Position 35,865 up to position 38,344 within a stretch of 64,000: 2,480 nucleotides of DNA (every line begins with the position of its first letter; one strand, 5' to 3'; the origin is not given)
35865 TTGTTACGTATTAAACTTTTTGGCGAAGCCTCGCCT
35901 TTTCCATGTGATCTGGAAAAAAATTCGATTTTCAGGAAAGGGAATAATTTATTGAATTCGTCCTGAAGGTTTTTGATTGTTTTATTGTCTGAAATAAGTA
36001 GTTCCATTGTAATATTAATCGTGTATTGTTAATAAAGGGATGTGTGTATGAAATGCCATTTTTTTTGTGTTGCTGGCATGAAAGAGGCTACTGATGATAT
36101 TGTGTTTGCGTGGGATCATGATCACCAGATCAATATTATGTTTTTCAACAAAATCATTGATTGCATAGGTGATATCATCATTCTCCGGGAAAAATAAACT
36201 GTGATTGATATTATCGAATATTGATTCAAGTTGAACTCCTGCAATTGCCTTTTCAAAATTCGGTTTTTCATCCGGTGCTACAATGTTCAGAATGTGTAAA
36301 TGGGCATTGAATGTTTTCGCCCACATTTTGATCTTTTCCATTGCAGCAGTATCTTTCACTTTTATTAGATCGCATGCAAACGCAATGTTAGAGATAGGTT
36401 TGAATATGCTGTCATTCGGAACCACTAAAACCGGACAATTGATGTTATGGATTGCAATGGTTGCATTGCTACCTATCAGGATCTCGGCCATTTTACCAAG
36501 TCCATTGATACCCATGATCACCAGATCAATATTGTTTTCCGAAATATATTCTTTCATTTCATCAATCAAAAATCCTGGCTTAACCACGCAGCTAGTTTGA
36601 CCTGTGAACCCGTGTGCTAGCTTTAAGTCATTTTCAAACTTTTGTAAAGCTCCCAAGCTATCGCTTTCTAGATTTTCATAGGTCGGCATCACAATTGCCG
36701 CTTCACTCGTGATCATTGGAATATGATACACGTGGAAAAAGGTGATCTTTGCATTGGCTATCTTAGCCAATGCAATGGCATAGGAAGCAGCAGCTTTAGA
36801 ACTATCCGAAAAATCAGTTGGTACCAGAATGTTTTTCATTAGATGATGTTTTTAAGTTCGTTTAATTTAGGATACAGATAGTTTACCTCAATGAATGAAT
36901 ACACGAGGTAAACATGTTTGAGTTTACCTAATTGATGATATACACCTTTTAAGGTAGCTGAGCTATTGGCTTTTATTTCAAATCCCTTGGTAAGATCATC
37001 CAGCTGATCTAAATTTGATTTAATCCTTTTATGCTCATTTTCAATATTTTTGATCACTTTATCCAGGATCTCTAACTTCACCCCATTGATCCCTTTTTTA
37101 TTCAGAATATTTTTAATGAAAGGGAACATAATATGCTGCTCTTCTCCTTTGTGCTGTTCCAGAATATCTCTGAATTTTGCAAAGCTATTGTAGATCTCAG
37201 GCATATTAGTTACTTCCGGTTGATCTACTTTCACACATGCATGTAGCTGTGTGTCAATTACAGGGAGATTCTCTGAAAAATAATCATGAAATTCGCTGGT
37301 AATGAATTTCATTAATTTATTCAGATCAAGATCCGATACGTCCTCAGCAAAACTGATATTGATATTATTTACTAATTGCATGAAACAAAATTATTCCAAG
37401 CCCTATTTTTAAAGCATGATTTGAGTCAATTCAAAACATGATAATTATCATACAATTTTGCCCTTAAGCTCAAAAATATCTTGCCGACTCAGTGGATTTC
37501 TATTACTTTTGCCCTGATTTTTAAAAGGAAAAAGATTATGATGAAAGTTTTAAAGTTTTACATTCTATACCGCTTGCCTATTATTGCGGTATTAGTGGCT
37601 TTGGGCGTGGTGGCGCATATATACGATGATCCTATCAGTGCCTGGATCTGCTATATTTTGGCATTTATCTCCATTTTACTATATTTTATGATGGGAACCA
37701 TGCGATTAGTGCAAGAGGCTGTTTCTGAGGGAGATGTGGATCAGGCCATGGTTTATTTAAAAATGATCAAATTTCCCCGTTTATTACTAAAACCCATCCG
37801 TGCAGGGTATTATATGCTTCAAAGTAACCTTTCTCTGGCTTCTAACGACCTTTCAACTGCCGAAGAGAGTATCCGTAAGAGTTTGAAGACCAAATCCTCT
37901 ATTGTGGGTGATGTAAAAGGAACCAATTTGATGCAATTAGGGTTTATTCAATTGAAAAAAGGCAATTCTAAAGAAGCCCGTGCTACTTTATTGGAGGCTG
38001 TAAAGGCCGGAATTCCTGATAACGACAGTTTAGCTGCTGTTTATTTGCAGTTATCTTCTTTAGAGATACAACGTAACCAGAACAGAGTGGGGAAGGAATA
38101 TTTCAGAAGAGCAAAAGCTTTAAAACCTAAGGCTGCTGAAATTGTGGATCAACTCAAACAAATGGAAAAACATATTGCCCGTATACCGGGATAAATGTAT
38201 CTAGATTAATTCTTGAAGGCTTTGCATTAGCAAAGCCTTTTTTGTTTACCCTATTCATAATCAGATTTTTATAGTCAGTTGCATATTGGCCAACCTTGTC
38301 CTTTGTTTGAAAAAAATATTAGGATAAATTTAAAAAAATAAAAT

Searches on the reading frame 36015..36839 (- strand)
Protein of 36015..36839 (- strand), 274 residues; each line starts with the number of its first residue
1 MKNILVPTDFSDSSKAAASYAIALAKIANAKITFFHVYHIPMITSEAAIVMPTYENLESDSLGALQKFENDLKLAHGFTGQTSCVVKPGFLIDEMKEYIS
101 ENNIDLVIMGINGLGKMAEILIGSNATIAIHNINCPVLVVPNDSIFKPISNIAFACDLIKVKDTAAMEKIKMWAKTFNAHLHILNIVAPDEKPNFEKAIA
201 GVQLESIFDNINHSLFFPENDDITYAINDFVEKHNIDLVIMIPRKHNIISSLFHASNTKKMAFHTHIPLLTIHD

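Call 13: search_protein_families(library=pfam, proteins=[window:36015-36839:-], max_evalue=0.01)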
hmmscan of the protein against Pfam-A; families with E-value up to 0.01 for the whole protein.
window:36015-36839:- (274 aa): 2 families
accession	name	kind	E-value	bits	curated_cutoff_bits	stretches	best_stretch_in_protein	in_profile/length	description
PF00582.32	Usp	-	4.2e-32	112.1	24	2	1-141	1-141/141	Universal stress protein family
PF02142.27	MGS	-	0.00024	21.6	24.1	0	211-271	36-94/94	MGS-like domain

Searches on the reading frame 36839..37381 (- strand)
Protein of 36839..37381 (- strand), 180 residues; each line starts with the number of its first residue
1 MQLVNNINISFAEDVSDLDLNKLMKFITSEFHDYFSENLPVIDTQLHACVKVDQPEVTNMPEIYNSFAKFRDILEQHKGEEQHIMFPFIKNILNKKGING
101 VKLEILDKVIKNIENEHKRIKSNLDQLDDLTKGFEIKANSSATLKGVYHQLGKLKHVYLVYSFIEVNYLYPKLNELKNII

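Call 13: search_protein_families(library=pfam, proteins=[window:36839-37381:-], max_evalue=0.01)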
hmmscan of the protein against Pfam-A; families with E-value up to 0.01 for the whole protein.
window:36839-37381:- (180 aa): 1 family
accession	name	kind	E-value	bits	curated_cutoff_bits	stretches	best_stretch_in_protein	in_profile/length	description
PF01814.28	Hemerythrin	-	3.4e-07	31.2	25.3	1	31-143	9-104/127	Hemerythrin HHE cation binding domain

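Call 36: search_protein_families(library=ncbifam, proteins=[window:36839-37381:-], max_evalue=0.01)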
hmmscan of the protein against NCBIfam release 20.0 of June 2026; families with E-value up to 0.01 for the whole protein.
window:36839-37381:- (180 aa): 5 families
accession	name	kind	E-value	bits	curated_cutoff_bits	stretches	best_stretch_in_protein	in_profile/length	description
TIGR03652.1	FeS_repair_RIC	equivalog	1.6e-21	77.1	204.7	1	12-172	60-215/216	iron-sulfur cluster repair di-iron protein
NF008221.0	PRK10992.1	equivalog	4.8e-11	42.6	254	1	12-173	64-216/220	iron-sulfur cluster repair protein YtfE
NF009777.0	PRK13276.1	equivalog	1.1e-10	41.8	259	1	16-172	71-222/224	iron-sulfur cluster repair di-iron protein ScdA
NF053874.1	persist_PA2171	equivalog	0.0047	16.7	190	0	70-105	105-142/157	PA2171 family ribosome-binding persister protein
NF041614.1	FeSrepair_DnrN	equivalog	0.0066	16.7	300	1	52-149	41-130/157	iron-sulfur cluster repair protein DnrN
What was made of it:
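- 35633..37381 (-): Predicted target operon: hemerythrin/RIC-like orf180 (36839-37381), tandem Usp (36015-36839), unknown orf124 (35633-36007). Pfam/NCBIfam (calls 13, 36).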

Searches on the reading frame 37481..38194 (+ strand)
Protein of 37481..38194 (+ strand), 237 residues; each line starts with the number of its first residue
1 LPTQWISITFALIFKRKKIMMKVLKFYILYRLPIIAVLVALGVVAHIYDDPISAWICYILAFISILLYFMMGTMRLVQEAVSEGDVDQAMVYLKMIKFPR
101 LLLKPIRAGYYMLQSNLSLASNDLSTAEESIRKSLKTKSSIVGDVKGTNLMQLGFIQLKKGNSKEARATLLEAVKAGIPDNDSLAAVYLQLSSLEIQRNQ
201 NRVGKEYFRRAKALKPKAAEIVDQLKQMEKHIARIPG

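Call 13: search_protein_families(library=pfam, proteins=[window:37481-38194:+], max_evalue=0.01)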
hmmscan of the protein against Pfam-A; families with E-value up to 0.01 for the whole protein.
window:37481-38194:+ (237 aa): 4 families
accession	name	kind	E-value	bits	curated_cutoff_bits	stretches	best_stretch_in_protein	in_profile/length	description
PF13181.12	TPR_8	-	1.6e-07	31.3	25.7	0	150-175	4-29/34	Tetratricopeptide repeat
PF07719.23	TPR_2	-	0.00035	20.9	27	0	150-175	4-29/34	Tetratricopeptide repeat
PF13428.12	TPR_14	-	0.00036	21.4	23.5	0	186-223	2-39/44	Tetratricopeptide repeat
PF13424.12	TPR_12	-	0.0067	17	30.1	0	150-215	6-75/77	Tetratricopeptide repeat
